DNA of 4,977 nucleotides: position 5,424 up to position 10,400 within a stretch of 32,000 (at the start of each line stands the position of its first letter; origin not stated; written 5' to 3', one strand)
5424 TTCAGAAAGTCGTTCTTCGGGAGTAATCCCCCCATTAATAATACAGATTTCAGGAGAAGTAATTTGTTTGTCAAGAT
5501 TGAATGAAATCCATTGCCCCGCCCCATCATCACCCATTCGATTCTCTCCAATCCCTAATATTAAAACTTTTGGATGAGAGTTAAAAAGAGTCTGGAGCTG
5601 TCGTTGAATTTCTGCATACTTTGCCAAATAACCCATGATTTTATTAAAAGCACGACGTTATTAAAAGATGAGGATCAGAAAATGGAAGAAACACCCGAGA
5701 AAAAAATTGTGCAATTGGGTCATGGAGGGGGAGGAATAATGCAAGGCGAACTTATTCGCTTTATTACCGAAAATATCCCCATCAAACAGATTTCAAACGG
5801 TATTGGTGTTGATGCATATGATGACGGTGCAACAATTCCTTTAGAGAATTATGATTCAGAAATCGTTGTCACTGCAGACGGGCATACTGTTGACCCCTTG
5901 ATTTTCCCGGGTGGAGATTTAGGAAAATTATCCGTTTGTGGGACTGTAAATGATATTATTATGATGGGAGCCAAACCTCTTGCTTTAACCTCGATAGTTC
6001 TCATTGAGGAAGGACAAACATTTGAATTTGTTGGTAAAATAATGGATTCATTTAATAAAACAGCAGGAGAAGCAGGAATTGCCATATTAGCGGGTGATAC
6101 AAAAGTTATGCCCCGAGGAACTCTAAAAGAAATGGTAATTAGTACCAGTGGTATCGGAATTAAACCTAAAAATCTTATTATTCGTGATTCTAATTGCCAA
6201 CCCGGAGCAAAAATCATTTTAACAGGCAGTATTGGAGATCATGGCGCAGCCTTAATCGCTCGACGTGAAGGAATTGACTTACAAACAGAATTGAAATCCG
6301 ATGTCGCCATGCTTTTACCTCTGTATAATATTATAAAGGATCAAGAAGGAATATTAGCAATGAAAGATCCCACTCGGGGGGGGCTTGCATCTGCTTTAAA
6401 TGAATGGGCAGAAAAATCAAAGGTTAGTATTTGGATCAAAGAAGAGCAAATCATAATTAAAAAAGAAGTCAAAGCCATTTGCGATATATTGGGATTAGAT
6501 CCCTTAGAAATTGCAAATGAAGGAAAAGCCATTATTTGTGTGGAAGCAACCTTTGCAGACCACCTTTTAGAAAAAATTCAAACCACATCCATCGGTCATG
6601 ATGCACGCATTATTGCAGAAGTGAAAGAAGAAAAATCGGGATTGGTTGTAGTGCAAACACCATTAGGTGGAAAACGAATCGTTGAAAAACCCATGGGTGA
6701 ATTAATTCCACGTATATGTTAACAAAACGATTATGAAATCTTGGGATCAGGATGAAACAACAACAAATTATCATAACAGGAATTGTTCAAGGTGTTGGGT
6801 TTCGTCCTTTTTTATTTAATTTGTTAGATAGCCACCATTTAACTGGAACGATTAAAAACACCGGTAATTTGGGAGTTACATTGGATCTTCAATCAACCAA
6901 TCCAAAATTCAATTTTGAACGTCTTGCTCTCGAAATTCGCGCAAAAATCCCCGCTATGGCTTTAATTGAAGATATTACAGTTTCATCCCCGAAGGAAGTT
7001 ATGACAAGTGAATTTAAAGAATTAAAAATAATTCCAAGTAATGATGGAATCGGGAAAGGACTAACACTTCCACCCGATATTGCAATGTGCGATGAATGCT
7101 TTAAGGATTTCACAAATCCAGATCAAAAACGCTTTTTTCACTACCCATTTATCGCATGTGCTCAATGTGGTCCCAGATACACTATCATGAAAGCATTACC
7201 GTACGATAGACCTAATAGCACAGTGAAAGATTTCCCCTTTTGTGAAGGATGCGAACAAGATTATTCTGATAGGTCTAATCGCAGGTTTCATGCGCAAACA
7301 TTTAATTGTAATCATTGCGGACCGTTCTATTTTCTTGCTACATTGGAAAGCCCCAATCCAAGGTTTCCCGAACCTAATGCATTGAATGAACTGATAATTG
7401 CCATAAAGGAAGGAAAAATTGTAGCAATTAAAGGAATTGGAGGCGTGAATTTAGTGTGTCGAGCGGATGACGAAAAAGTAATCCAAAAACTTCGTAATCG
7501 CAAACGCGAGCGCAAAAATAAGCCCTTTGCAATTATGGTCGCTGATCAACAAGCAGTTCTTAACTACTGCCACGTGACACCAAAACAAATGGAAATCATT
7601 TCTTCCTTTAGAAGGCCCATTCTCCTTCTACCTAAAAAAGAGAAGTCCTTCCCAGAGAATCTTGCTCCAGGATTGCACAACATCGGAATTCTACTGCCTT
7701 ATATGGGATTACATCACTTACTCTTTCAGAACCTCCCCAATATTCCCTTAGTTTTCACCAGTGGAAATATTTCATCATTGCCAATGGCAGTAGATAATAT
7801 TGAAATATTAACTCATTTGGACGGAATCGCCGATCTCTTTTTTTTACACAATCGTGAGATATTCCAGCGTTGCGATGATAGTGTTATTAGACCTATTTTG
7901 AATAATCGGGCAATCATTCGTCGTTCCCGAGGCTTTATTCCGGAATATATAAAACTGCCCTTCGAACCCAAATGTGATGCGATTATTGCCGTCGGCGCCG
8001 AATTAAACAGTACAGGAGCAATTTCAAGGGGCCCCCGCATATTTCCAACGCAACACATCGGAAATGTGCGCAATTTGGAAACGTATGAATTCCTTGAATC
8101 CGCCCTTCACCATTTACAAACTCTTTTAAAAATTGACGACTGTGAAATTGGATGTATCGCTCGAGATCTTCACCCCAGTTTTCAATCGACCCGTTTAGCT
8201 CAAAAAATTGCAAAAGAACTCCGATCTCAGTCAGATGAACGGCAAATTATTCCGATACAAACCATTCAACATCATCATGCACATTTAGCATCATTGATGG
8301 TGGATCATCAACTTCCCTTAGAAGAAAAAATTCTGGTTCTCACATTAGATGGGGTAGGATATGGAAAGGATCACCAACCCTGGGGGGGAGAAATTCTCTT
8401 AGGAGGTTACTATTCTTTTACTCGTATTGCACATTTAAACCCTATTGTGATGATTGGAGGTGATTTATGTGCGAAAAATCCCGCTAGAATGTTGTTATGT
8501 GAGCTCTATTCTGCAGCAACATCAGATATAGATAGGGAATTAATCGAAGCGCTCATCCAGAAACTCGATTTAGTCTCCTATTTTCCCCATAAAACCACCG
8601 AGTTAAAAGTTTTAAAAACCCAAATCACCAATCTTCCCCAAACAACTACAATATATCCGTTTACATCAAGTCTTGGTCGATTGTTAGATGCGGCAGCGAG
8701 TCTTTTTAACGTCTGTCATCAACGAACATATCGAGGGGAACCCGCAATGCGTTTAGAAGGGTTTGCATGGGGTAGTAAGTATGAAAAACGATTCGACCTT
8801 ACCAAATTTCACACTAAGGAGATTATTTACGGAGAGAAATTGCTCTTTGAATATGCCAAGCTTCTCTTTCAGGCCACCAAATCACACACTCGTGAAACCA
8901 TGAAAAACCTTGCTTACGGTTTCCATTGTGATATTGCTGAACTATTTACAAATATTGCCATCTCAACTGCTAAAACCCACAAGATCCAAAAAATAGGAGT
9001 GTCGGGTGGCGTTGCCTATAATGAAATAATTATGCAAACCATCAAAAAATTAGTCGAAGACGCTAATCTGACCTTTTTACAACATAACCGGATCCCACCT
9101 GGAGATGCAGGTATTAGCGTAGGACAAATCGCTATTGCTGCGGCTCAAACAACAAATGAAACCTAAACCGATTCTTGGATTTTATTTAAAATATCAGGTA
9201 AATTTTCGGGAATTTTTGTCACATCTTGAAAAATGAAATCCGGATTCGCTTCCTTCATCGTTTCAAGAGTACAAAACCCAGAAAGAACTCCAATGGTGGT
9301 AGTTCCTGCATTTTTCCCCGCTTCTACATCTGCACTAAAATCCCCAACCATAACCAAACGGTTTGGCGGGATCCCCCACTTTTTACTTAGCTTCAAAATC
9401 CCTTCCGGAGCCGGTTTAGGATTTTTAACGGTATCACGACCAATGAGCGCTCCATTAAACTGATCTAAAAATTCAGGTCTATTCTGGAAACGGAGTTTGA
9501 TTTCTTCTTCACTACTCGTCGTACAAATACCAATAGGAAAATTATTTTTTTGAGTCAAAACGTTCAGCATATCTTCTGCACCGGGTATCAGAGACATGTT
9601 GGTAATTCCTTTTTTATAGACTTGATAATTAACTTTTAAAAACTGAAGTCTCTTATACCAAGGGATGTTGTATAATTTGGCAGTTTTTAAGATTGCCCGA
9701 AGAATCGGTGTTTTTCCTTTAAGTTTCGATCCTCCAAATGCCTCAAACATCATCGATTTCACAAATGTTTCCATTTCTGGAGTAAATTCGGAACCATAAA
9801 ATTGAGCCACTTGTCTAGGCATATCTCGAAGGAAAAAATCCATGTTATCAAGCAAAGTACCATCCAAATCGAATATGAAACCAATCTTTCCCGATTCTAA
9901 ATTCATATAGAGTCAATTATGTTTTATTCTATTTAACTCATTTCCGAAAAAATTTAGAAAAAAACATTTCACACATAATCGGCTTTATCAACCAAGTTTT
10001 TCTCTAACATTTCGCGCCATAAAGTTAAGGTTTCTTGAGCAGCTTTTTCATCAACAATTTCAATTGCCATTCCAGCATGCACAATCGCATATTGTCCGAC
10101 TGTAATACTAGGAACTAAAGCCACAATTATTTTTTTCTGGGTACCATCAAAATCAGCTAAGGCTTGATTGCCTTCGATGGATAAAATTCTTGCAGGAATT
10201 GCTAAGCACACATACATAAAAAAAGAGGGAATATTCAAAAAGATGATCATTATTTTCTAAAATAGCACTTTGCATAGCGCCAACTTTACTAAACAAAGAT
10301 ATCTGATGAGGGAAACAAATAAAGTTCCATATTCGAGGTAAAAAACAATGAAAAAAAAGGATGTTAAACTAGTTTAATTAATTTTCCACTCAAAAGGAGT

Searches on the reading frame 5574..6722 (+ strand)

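Call 11: search_protein_families(library=ncbifam, proteins=[window:5574-6722:+])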
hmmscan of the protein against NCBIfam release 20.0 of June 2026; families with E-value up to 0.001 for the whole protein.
window:5574-6722:+ (382 aa): 13 families
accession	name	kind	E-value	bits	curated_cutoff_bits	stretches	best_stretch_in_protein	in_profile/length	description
TIGR02124.1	hypE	equivalog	2.2e-110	368.8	251.6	1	46-382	2-332/332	hydrogenase expression/formation protein HypE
NF004353.0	PRK05731.2-2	equivalog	7.7e-21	74.5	301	1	94-315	29-247/311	thiamine-phosphate kinase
TIGR01379.1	thiL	equivalog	1.1e-20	73.9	184.15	1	79-356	21-299/320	thiamine-phosphate kinase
NF004351.0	PRK05731.1-4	equivalog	1.2e-18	67.3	324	1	83-343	39-296/321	thiamine-phosphate kinase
TIGR00476.1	selD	equivalog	1.5e-17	63.8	125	1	55-303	15-261/311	selenide, water dikinase SelD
NF002098.0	PRK00943.1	equivalog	1.6e-10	40.5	299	1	43-301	6-263/347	selenide, water dikinase SelD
TIGR00878.1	purM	equivalog_domain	1.5e-09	37.5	236.35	1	121-227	82-188/332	phosphoribosylformylglycinamidine cyclo-ligase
TIGR03267.1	methan_mark_2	hypoth_equivalog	7.9e-09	35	365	1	76-293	38-246/323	methanogenesis marker 2 protein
NF010705.0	PRK14105.1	equivalog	4e-07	29.2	291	1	60-340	29-318/345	selenide, water dikinase SelD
TIGR01736.1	FGAM_synth_II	equivalog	2.4e-06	26.2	525.75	1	121-298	94-285/718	phosphoribosylformylglycinamidine synthase subunit PurL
NF002290.1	PRK01213.1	equivalog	2.2e-05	22.9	648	1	121-301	94-287/723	phosphoribosylformylglycinamidine synthase subunit PurL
NF004350.0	PRK05731.1-1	equivalog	4.7e-05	22.4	441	1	115-239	63-180/325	thiamine-phosphate kinase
NF004354.0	PRK05731.2-3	equivalog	0.00022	20.7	204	1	118-230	51-157/273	thiamine-phosphate kinase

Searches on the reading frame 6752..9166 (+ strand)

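Call 11: search_protein_families(library=ncbifam, proteins=[window:6752-9166:+])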
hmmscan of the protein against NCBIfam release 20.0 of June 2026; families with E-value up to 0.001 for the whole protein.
window:6752-9166:+ (804 aa): 10 families
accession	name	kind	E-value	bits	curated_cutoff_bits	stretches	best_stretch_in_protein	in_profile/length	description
TIGR00143.1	hypF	equivalog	7.9e-216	718.6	466.1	1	7-796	2-740/741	carbamoyltransferase HypF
TIGR00057.1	TIGR00057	equivalog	4.2e-15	55.5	123.2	1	206-391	6-190/202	L-threonylcarbamoyladenylate synthase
TIGR00329.1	gcp_kae1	subfamily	1.6e-07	30.8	207.8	1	706-777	220-291/305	tRNA (adenosine(37)-N6)-threonylcarbamoyltransferase complex transferase subunit TsaD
TIGR03723.1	T6A_TsaD_YgjD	equivalog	1.1e-06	28.1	296.1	1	707-796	222-311/314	tRNA (adenosine(37)-N6)-threonylcarbamoyltransferase complex transferase subunit TsaD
NF010995.0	PRK14420.1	equivalog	2.1e-06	28.2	110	1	1-48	1-48/91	acylphosphatase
NF011017.0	PRK14445.1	equivalog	7.5e-05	23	97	1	2-52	4-54/92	acylphosphatase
NF011019.0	PRK14448.1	equivalog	0.00018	21.6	100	1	1-39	1-39/90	acylphosphatase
NF007919.1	PRK10634.1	equivalog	0.00018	21.1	175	1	218-386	5-173/176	L-threonylcarbamoyladenylate synthase type 1 TsaC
NF011008.0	PRK14434.1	equivalog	0.00024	21.3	86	0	1-78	1-78/92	acylphosphatase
NF011005.0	PRK14431.1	equivalog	0.00035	20.7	108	1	1-38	1-38/89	acylphosphatase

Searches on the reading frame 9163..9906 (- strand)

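Call 27: search_protein_families(library=pfam, proteins=[window:9163-9906:-], max_evalue=0.01)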
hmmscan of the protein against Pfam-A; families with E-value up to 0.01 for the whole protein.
window:9163-9906:- (247 aa): 5 families
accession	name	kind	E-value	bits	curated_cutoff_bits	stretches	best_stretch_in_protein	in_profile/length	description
PF13419.12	HAD_2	-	4.7e-24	85.9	23.8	1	11-207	2-178/178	Haloacid dehalogenase-like hydrolase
PF00702.32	Hydrolase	-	1.2e-22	81.6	26.4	1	10-201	4-191/191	haloacid dehalogenase-like hydrolase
PF13242.12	Hydrolase_like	-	1.3e-12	47.8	22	1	164-231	4-74/75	HAD-hyrolase-like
PF12710.13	HAD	-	0.0008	20.3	27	1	11-195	2-186/189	haloacid dehalogenase-like hydrolase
PF08282.18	Hydrolase_3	-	0.0044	17.2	20.9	0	10-21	1-12/255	haloacid dehalogenase-like hydrolase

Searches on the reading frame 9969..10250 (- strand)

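Call 27: search_protein_families(library=pfam, proteins=[window:9969-10250:-], max_evalue=0.01)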
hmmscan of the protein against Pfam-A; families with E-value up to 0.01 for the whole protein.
window:9969-10250:- (93 aa): 1 family
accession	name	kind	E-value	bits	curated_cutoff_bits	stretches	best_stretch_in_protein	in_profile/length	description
PF01455.23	HupF_HypC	-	4.7e-23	81.6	28.5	1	15-78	2-65/65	HupF/HypC family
